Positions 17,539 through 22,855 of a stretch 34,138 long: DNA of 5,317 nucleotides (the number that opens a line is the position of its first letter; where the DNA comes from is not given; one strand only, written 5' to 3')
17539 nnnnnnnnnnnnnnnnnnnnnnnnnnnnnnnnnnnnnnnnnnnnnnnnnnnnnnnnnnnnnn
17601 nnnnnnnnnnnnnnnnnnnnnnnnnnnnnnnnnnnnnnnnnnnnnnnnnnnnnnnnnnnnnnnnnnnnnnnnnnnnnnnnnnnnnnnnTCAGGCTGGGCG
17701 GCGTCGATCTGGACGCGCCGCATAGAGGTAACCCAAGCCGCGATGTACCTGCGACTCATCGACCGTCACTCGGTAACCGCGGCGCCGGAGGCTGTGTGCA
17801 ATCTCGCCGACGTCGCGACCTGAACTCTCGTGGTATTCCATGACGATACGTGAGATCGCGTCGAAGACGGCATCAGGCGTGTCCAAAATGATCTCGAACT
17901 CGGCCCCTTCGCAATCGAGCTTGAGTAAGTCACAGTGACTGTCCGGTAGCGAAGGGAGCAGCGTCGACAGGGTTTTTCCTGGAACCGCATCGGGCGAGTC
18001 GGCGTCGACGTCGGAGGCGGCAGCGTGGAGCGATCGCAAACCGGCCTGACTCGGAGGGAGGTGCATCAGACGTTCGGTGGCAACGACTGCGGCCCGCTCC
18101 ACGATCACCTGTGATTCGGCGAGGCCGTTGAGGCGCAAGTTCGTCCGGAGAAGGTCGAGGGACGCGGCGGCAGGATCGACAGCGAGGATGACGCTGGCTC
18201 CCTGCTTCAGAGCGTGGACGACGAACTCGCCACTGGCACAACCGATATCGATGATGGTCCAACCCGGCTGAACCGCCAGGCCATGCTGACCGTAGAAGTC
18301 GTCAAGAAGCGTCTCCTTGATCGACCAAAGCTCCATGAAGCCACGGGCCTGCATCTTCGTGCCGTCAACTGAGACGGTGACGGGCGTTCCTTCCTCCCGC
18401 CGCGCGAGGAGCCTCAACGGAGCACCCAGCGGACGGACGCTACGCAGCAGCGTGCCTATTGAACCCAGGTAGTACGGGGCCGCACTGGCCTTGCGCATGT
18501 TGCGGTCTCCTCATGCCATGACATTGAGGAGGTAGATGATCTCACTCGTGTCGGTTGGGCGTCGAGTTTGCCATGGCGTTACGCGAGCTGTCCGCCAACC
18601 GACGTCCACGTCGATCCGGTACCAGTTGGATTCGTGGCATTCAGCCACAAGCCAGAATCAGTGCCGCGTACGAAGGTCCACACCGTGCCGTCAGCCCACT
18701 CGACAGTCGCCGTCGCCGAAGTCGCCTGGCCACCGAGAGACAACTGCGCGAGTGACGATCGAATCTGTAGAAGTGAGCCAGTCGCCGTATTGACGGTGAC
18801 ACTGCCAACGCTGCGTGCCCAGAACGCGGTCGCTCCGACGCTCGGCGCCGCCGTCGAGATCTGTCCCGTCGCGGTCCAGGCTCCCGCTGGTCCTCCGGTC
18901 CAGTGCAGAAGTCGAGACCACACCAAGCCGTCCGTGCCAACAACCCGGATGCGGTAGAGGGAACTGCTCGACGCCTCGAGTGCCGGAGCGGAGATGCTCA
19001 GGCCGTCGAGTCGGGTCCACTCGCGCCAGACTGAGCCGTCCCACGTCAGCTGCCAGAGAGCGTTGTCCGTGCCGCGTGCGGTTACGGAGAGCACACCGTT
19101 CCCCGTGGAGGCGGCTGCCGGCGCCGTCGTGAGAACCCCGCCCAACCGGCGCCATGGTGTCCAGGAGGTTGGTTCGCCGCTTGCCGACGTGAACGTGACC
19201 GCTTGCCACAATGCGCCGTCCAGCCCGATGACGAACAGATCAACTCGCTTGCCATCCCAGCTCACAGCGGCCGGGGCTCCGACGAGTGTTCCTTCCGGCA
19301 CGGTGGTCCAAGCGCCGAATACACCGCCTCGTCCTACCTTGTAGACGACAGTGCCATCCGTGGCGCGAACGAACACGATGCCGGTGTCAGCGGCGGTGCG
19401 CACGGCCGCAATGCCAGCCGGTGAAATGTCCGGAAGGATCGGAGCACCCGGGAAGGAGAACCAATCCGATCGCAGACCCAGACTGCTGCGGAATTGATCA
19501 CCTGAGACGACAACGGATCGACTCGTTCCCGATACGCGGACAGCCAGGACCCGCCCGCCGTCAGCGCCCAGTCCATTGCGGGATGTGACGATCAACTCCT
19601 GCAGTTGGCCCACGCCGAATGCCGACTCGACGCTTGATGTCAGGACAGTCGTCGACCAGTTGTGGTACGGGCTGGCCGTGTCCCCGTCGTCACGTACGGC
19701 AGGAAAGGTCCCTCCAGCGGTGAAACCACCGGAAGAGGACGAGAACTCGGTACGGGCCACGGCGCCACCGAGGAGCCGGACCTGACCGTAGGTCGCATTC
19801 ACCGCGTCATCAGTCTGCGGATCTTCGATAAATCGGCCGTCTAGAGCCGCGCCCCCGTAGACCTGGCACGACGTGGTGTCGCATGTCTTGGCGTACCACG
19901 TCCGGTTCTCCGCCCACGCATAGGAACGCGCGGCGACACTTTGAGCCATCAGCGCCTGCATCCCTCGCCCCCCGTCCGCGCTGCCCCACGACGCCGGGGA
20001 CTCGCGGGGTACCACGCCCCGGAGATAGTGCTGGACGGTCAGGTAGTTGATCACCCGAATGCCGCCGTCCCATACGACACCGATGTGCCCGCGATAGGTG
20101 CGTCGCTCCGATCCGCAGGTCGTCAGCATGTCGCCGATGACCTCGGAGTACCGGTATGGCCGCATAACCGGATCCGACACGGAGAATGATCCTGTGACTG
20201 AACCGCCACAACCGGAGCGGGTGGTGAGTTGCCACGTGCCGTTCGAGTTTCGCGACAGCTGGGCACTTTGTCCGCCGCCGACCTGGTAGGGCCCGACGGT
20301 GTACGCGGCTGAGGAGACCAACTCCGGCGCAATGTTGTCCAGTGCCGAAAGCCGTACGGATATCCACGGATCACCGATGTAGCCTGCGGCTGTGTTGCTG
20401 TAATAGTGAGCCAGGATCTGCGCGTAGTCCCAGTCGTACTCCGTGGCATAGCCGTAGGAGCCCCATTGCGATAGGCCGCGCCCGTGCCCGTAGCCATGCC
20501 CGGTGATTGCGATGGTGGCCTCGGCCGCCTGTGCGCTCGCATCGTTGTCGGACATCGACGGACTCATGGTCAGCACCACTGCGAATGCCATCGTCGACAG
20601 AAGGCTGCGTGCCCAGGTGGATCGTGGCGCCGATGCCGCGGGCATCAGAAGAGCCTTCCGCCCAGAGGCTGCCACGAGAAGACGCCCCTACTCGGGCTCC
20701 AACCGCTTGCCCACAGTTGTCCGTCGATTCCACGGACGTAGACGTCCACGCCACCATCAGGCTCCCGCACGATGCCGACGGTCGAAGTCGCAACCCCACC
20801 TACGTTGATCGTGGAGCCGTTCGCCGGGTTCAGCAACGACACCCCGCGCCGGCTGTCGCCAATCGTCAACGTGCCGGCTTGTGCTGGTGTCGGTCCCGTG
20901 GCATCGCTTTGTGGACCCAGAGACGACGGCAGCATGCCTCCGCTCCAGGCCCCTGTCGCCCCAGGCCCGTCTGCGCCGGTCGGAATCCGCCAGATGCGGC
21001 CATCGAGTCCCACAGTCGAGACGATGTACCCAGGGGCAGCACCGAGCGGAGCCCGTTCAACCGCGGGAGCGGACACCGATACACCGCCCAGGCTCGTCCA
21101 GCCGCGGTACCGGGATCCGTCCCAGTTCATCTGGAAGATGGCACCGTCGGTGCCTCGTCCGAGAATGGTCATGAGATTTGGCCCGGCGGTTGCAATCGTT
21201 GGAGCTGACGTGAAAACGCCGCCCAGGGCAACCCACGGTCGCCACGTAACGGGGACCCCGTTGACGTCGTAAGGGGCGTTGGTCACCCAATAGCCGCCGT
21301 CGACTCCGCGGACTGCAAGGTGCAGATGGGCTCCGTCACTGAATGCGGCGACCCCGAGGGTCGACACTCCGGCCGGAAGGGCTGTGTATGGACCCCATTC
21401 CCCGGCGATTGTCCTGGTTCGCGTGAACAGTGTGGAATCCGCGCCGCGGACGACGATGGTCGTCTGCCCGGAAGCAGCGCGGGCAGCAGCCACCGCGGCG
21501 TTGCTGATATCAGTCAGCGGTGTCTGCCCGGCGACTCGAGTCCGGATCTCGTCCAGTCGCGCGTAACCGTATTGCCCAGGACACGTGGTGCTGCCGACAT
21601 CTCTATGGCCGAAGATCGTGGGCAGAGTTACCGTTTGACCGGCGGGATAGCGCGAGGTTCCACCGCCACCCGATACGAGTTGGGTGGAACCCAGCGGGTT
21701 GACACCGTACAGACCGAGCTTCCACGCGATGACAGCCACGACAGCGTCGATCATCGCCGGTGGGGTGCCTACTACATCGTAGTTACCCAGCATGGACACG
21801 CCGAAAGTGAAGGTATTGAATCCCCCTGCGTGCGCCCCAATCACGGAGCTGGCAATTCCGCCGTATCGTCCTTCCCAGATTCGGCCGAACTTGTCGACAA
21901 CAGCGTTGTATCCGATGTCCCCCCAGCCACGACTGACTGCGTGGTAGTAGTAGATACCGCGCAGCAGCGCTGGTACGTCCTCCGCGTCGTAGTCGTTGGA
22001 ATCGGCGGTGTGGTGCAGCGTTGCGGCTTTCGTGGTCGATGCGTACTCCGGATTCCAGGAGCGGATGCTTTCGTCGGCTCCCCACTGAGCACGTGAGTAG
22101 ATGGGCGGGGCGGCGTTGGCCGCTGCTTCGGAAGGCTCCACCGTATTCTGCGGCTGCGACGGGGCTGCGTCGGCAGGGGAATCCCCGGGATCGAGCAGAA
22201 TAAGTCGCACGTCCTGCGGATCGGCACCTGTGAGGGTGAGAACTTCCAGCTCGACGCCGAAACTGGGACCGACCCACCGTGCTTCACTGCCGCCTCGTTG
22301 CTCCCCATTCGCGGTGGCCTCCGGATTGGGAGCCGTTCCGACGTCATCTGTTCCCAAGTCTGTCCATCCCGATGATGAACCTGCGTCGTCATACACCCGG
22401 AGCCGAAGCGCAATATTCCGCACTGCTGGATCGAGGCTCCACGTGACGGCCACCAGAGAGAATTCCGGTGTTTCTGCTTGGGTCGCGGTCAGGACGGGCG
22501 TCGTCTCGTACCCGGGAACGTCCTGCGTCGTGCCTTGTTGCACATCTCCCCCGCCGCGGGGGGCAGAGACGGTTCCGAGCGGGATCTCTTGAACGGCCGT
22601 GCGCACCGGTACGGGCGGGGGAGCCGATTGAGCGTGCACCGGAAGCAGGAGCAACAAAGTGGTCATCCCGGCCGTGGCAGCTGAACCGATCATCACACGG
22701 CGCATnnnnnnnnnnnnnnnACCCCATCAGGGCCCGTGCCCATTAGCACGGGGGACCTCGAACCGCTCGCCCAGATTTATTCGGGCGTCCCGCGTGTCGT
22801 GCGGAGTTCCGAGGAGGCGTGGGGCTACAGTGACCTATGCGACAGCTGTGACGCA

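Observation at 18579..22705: Coupled amidase + SpoIID pair, each fused to the same six-repeat Trp-rich propeller module, inside a wall-glycan locus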

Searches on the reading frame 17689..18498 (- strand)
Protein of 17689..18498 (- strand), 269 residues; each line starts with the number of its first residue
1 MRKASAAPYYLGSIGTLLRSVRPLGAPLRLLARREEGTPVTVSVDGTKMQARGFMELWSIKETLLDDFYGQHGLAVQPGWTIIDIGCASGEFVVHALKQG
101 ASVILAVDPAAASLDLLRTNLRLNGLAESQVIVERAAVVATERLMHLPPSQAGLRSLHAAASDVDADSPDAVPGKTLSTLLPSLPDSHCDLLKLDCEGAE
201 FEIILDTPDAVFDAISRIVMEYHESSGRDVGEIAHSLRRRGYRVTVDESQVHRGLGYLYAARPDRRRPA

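Call 3: search_protein_families(library=pfam, proteins=[window:17689-18498:-], max_evalue=1)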
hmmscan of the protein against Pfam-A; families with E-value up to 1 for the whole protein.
window:17689-18498:- (269 aa): 14 families
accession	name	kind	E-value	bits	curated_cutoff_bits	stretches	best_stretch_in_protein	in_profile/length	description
PF05050.19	Methyltransf_21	-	3.7e-10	40.6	22.7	1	84-244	1-173/173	Methyltransferase FkbM domain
PF06325.19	PrmA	-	1e-05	25.6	22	1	76-133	159-215/296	Ribosomal protein L11 methyltransferase (PrmA)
PF13649.12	Methyltransf_25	-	5.3e-05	24.3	27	1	82-135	1-54/97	Methyltransferase domain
PF08241.18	Methyltransf_11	-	0.00079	20.5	21.2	1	83-133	1-48/95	Methyltransferase domain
PF13489.12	Methyltransf_23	-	0.0011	19.2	27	1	81-159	25-106/164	Methyltransferase domain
PF01728.25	FtsJ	-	0.0025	18.2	24.1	1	76-114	19-58/181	FtsJ-like methyltransferase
PF08242.18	Methyltransf_12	-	0.0031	18.6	30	1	83-159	1-90/98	Methyltransferase domain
PF08003.17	Methyltransf_9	-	0.0075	15.7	23.8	1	79-117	116-154/315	Protein of unknown function (DUF1698)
PF05175.20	MTS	-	0.01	16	23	1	80-135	33-89/170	Methyltransferase small domain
PF13847.12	Methyltransf_31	-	0.026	14.6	27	1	79-134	4-61/145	Methyltransferase domain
PF02353.26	CMAS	-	0.05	13.4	27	1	74-104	58-89/273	Mycolic acid cyclopropane synthetase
PF10672.15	Methyltrans_SAM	-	0.093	12.4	27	1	89-131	134-176/286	S-adenosylmethionine-dependent methyltransferase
PF02475.24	TRM5-TYW2_MTfase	-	0.28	11.6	28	1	76-129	34-88/164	TRM5/TYW2 methyltransferase domain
PF12606.13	RELT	-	0.3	10.7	25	1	233-249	20-36/42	Tumour necrosis factor receptor superfamily member 19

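Call 4: search_protein_families(library=ncbifam, proteins=[window:17689-18498:-], max_evalue=0.1)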
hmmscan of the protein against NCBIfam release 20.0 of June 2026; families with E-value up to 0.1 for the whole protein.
window:17689-18498:- (269 aa): 22 families
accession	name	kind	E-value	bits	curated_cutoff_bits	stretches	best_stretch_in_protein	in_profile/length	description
TIGR01444.1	fkbM_fam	subfamily_domain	1.8e-19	70.6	37.7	1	81-223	1-143/143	FkbM family methyltransferase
TIGR02469.1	CbiT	equivalog_domain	5.1e-06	26.8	78.3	1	74-137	15-79/124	precorrin-6Y C5,15-methyltransferase (decarboxylating) subunit CbiT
TIGR00406.1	prmA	equivalog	8.2e-06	25.4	183.15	1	75-130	156-211/288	50S ribosomal protein L11 methyltransferase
NF043040.1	corrin_prot_MT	hypoth_equivalog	8.8e-06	25.3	180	1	76-138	39-100/216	corrinoid protein-associated methyltransferase CpaM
NF001785.0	PRK00517.2-2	equivalog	0.00037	19.7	188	1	80-138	147-205/282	50S ribosomal protein L11 methyltransferase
NF011529.0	PRK14968.1-3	equivalog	0.00048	19.6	162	1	77-131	33-86/198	putative methyltransferase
NF011528.0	PRK14968.1-2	equivalog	0.00061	19.4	171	1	74-129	34-88/205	putative methyltransferase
TIGR00452.1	TIGR00452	equivalog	0.0029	16.5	275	1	81-113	120-152/316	tRNA 5-methoxyuridine(34)/uridine 5-oxyacetic acid(34) synthase CmoB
NF011650.0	PRK15068.1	equivalog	0.003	16.5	209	1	80-112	124-156/324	tRNA 5-methoxyuridine(34)/uridine 5-oxyacetic acid(34) synthase CmoB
TIGR04290.1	meth_Rta_06860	hypoth_equivalog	0.0055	16.2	300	1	79-120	50-91/226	TIGR04290 family methyltransferase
NF047649.1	MTase_UXPK_star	exception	0.0081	15.2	460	1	75-134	74-135/283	methyltransferase/UXPK-star double selenoprotein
NF046099.1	RSP_2647_MTase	equivalog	0.009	14.9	600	1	77-129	216-268/391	RSP_2647 family RNA methyltransferase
NF001786.0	PRK00517.2-4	equivalog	0.0093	15.1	327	1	79-129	144-193/277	50S ribosomal protein L11 methyltransferase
NF011707.0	PRK15128.1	equivalog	0.013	14.4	712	1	88-138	230-280/396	23S rRNA (cytosine(1962)-C(5))-methyltransferase RlmI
TIGR00478.1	tly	subfamily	0.019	14.3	185.8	1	81-123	78-121/228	TlyA family rRNA (cytidine-2'-O)-methyltransferase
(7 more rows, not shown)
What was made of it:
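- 17689..18498 (-): FkbM-family methyltransferase, 80 bp downstream on the same strand (possible third gene of the operon). Calls 3, 4.
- Checked: The FkbM methyltransferase at 17689-18498(-) follows on the same strand (Methyltransf_21 E 3.7e-10; TIGR01444 70.6 bits against 37.7; calls 3, 4).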

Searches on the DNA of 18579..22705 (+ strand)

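Call 8: search_dna_similar(query=window:18579-22705:+, collection=plasmids, mode=near)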
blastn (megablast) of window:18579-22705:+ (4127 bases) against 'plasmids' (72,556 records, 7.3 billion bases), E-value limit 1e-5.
No match.
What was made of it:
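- Tried and rejected: No match (call 8).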

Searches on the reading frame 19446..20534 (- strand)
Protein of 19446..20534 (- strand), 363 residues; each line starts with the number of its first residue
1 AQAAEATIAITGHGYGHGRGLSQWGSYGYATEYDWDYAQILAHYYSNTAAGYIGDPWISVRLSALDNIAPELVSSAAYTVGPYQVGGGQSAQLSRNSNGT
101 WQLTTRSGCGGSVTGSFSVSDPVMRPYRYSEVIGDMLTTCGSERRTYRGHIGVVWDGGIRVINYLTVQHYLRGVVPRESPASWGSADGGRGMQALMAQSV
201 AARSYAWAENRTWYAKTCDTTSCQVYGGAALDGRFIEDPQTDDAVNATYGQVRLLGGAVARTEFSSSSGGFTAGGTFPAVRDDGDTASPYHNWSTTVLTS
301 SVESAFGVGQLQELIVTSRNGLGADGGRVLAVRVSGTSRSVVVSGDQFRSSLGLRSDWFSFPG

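Call 15: search_solved_structures(query=window:19446-20534:-, max_evalue=10, show_alignments=3)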
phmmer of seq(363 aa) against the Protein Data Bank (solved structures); distinct sequences matched with E-value up to 10: 6.
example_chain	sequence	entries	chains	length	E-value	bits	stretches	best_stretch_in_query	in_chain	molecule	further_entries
4rwr_A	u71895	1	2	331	3.5e-08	36.4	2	8-48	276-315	Stage II sporulation protein D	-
5i1t_A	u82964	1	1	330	1.6e-07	34.2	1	8-49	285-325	Stage II sporulation protein D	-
5txu_A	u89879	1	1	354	2e-07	33.9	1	8-49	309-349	Stage II sporulation protein D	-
8rjj_D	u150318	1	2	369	0.79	12.2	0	204-233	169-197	HCV S52 E2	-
8rk0_D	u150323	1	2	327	1.2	11.6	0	204-229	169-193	HCV E2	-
2qi2_A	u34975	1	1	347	1.2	11.6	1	228-356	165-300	Cell division protein pelota related protein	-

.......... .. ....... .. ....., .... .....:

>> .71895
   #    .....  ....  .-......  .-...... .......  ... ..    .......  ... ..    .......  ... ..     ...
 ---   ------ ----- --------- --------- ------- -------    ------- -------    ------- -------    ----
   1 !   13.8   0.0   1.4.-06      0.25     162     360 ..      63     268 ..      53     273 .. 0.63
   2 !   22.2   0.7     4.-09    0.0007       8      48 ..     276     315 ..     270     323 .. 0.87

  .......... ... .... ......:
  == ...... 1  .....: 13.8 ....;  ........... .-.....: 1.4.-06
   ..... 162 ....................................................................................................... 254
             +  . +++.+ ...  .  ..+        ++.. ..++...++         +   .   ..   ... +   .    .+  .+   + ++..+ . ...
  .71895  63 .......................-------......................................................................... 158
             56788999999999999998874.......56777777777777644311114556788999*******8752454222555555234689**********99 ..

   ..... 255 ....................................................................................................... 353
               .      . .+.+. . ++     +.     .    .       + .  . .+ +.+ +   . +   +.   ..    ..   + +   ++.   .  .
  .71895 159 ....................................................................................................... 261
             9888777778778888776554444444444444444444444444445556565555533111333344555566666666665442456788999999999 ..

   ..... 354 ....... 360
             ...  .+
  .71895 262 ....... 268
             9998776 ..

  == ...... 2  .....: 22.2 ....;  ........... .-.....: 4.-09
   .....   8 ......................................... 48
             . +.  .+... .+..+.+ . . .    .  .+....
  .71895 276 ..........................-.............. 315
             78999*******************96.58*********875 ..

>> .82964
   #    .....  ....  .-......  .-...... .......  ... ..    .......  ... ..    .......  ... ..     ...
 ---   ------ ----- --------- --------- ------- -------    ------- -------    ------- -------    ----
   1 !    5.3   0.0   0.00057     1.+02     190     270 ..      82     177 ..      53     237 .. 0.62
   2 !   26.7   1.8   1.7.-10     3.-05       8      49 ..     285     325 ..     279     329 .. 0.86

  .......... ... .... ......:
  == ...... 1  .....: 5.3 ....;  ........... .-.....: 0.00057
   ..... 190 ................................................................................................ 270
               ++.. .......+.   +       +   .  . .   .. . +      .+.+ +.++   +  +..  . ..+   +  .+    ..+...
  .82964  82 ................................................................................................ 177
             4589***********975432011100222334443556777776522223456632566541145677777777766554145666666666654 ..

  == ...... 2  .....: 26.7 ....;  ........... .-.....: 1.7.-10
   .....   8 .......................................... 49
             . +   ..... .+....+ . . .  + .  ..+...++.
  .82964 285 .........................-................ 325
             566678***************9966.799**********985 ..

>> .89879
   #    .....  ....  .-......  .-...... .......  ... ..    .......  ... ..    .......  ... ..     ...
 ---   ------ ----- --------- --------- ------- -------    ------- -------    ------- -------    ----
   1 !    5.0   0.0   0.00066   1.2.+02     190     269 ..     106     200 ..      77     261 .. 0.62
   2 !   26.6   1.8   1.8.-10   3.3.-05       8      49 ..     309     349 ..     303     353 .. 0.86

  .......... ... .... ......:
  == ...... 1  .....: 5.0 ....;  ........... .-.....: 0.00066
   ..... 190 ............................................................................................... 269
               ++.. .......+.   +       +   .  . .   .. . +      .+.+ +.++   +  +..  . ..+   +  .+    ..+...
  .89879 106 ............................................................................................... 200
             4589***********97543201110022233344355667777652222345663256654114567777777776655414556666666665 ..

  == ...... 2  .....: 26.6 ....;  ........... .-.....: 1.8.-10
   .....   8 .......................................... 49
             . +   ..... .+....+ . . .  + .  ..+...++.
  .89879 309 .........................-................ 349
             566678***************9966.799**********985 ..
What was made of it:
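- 20001..20003 (-): Codon of Glu215 (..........), aligned with the catalytic-Glu motif GVVasEm of SpoIID. Alignment to 4rwr (call 15).
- On SpoIID/LytB domain family (PF08486, TIGR02669): GVVPRE215S aligns with GVVasEm of 4rwr (call 15).
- Closest known: SpoIIP/SpoIID. Same: The SpoIID catalytic-Glu motif is conserved here (call 15).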
